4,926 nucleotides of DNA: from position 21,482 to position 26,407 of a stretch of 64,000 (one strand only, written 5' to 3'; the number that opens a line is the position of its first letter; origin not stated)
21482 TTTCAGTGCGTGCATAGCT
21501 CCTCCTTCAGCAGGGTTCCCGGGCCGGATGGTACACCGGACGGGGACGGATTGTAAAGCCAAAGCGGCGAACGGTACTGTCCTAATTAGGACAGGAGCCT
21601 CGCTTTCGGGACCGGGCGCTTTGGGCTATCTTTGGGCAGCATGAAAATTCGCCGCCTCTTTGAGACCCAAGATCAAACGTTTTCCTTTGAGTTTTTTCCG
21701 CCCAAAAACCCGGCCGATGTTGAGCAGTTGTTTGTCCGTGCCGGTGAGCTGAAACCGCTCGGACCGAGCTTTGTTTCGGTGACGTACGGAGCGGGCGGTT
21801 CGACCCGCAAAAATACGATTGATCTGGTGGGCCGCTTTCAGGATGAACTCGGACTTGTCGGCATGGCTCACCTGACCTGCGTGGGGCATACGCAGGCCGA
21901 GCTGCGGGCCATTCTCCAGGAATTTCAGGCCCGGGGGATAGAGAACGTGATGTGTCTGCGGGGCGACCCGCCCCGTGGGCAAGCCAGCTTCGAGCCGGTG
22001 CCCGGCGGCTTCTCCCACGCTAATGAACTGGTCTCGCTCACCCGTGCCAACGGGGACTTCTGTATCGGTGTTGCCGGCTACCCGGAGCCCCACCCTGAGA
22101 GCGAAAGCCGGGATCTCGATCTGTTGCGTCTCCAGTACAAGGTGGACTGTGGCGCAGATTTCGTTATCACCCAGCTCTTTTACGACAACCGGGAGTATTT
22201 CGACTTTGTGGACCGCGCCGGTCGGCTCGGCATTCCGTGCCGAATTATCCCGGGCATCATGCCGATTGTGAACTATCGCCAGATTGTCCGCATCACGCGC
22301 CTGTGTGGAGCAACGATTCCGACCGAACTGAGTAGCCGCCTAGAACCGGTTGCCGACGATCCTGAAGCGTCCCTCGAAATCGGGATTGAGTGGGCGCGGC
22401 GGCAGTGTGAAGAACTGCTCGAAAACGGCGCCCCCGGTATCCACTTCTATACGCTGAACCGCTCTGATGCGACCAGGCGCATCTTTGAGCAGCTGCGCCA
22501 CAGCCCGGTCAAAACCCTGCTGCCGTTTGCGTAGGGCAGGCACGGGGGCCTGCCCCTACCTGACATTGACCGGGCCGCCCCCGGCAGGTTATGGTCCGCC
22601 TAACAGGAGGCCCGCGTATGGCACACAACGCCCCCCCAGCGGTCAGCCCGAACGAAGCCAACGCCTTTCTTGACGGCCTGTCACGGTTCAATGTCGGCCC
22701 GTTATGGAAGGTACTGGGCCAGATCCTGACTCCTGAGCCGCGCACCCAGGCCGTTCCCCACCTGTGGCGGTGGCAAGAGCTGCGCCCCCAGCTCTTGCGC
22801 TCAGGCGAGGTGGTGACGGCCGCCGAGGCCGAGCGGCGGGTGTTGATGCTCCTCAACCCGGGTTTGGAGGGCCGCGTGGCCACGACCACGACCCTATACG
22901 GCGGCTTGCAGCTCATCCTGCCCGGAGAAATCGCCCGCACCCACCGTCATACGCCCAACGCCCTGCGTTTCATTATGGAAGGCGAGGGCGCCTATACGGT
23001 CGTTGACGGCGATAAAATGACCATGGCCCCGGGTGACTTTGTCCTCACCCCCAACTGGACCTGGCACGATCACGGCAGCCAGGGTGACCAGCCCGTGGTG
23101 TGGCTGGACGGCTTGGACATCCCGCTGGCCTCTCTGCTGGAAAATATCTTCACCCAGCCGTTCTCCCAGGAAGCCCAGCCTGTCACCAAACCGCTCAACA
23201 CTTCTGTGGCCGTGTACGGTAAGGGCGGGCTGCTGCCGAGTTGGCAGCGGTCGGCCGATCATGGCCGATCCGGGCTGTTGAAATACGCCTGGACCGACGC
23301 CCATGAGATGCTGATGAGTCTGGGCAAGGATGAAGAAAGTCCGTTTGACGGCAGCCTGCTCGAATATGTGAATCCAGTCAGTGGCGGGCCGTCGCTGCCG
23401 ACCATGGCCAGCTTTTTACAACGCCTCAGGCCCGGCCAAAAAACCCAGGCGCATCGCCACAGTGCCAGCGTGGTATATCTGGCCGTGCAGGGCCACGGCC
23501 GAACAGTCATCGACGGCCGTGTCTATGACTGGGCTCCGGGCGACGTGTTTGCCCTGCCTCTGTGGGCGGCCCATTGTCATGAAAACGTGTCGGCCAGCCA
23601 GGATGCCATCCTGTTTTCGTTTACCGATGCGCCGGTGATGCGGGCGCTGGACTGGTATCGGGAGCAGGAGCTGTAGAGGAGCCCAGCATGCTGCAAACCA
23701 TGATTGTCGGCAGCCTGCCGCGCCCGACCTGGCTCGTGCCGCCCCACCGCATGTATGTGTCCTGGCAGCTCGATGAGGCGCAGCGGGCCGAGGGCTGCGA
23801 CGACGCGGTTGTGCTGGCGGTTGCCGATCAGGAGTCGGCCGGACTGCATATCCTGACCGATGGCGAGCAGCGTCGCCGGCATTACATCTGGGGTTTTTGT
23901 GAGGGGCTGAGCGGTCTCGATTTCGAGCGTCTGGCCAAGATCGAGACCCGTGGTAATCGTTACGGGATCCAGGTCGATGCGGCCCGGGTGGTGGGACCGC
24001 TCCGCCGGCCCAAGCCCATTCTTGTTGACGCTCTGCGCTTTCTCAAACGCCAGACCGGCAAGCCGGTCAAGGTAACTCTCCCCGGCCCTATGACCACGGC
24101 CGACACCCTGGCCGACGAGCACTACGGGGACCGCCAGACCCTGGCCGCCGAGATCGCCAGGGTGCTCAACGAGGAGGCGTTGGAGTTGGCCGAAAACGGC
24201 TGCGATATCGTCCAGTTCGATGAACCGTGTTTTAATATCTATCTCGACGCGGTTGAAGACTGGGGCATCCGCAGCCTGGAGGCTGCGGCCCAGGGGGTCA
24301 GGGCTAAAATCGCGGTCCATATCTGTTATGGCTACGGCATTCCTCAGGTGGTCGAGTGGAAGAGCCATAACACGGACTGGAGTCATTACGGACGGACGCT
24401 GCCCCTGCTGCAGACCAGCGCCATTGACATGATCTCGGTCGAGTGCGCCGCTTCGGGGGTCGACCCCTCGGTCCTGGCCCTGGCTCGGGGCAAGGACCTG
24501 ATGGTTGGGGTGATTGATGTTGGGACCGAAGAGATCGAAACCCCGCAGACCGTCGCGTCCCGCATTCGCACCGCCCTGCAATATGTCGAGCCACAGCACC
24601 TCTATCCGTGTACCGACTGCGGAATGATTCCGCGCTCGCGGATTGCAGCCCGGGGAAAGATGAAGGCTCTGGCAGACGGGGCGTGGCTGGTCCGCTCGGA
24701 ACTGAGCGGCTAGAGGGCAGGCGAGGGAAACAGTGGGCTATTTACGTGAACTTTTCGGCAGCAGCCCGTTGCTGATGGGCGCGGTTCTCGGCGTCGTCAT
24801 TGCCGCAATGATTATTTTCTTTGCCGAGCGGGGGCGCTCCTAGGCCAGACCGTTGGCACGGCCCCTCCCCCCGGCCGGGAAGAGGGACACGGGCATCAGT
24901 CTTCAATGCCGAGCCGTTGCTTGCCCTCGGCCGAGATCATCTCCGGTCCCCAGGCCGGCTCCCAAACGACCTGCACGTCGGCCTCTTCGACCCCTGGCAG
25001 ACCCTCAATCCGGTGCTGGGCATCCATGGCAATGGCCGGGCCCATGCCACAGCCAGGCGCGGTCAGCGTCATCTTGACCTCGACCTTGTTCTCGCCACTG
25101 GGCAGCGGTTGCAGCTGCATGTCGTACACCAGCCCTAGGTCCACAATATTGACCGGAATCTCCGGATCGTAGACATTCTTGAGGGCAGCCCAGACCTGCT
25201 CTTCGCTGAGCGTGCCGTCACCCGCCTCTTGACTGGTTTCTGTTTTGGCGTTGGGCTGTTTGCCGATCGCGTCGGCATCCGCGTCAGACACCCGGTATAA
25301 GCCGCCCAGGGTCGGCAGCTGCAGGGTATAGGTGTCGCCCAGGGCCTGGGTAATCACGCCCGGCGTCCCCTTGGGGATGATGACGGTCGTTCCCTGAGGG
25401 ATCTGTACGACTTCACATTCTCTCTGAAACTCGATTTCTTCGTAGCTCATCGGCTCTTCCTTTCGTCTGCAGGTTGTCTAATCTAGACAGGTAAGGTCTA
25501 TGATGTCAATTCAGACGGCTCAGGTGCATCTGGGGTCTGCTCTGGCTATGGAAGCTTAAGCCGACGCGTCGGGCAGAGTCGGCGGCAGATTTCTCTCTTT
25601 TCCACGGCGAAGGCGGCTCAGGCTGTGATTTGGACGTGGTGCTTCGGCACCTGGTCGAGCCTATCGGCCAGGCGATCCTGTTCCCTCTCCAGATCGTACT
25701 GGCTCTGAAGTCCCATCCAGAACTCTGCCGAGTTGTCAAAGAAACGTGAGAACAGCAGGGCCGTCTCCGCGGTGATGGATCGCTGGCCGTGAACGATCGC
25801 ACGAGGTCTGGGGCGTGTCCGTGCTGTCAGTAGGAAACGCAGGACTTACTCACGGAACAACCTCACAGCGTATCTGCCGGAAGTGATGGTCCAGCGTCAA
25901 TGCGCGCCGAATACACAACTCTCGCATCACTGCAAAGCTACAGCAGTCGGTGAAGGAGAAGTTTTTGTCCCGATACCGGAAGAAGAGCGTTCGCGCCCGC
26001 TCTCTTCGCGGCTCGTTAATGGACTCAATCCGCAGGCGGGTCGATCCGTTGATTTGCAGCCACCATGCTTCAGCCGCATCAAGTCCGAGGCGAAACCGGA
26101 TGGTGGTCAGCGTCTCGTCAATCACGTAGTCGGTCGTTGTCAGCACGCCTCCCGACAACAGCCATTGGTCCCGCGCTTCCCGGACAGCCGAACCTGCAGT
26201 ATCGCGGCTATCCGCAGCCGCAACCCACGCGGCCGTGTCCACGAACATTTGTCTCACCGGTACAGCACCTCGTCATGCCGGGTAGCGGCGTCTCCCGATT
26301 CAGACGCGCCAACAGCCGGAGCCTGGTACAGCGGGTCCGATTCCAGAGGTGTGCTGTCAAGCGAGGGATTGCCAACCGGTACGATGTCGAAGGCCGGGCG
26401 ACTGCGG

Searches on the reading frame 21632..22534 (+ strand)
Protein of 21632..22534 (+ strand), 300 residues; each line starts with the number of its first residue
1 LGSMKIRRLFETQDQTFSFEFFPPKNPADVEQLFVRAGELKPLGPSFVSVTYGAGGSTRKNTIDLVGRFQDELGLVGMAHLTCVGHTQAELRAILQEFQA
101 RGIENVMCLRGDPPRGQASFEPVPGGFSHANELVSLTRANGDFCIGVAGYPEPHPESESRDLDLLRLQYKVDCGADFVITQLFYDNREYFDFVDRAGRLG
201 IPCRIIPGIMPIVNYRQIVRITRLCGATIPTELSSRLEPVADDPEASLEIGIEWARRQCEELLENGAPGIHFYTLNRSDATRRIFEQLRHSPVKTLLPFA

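Call 19: search_protein_families(library=pfam, proteins=[window:21632-22534:+], max_evalue=0.0001)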
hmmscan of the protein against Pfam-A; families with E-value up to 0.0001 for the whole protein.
window:21632-22534:+ (300 aa): 1 family
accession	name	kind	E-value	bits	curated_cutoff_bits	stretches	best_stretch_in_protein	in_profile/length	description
PF02219.23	MTHFR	-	3.4e-97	325.7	24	1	5-288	1-286/287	Methylenetetrahydrofolate reductase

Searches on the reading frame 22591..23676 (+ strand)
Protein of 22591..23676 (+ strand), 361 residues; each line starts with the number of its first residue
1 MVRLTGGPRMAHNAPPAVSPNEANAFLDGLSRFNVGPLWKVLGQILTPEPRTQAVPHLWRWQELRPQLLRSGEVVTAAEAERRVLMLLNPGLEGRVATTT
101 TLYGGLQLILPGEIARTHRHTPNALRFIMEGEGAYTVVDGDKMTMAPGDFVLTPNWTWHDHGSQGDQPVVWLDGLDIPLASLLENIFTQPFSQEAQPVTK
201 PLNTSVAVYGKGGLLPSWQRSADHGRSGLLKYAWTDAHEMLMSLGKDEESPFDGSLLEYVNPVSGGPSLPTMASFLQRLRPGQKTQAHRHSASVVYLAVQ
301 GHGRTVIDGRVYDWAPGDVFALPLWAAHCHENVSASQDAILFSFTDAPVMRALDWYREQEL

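Call 19: search_protein_families(library=pfam, proteins=[window:22591-23676:+], max_evalue=0.0001)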
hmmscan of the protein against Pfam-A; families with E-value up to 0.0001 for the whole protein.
window:22591-23676:+ (361 aa): 5 families
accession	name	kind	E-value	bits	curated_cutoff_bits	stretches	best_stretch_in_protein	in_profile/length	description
PF07883.17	Cupin_2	-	7e-30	103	27.2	2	106-173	2-68/70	Cupin domain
PF02311.25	AraC_binding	-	2e-08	34.5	21.1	0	280-323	10-54/135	AraC-like ligand binding domain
PF02041.22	Auxin_BP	-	4.6e-06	26.8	21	0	274-326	46-97/167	Auxin binding protein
PF12973.13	Cupin_7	-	7.1e-06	26.2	27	0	111-163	42-90/105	ChrR Cupin-like domain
PF00190.28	Cupin_1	-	7e-05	22.9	22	0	278-346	39-115/151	Cupin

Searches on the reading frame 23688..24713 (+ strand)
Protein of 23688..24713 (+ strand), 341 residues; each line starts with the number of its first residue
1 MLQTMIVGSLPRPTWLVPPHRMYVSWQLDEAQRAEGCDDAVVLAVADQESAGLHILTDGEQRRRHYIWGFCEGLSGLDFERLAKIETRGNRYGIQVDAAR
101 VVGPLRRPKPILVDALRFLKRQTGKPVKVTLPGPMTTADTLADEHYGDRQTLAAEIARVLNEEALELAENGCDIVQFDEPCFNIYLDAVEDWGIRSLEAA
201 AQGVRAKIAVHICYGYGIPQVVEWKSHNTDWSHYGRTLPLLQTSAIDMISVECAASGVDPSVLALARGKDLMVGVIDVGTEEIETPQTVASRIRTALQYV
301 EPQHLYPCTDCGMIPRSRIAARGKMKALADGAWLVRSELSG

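Call 19: search_protein_families(library=pfam, proteins=[window:23688-24713:+], max_evalue=0.0001)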
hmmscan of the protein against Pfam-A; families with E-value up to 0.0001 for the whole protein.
window:23688-24713:+ (341 aa): 1 family
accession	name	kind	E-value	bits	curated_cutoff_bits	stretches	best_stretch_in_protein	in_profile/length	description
PF01717.24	Meth_synt_2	-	1.8e-27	97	21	1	3-330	2-320/324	Cobalamin-independent synthase, Catalytic domain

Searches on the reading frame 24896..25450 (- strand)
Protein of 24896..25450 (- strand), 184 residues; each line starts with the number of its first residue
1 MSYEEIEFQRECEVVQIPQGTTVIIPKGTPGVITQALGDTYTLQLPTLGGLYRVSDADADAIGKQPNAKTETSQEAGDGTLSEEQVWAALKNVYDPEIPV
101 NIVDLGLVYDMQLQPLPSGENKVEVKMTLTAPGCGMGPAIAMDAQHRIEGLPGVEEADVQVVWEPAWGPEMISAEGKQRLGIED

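Call 19: search_protein_families(library=pfam, proteins=[window:24896-25450:-], max_evalue=0.0001)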
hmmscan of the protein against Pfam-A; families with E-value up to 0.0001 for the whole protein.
window:24896-25450:- (184 aa): 1 family
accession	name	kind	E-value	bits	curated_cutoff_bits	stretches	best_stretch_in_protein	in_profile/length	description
PF01883.24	FeS_assembly_P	-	1e-19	71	23.5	1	83-159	1-73/73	Iron-sulfur cluster assembly protein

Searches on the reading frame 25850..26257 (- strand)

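Call 78: search_protein_families(library=pfam, proteins=[window:25850-26257:-], max_evalue=0.001)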
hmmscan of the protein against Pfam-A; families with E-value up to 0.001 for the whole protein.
window:25850-26257:- (135 aa): 1 family
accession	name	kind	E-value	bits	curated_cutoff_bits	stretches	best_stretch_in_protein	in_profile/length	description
PF01850.27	PIN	-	1.4e-10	42.3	23.6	1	4-129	1-117/120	PIN domain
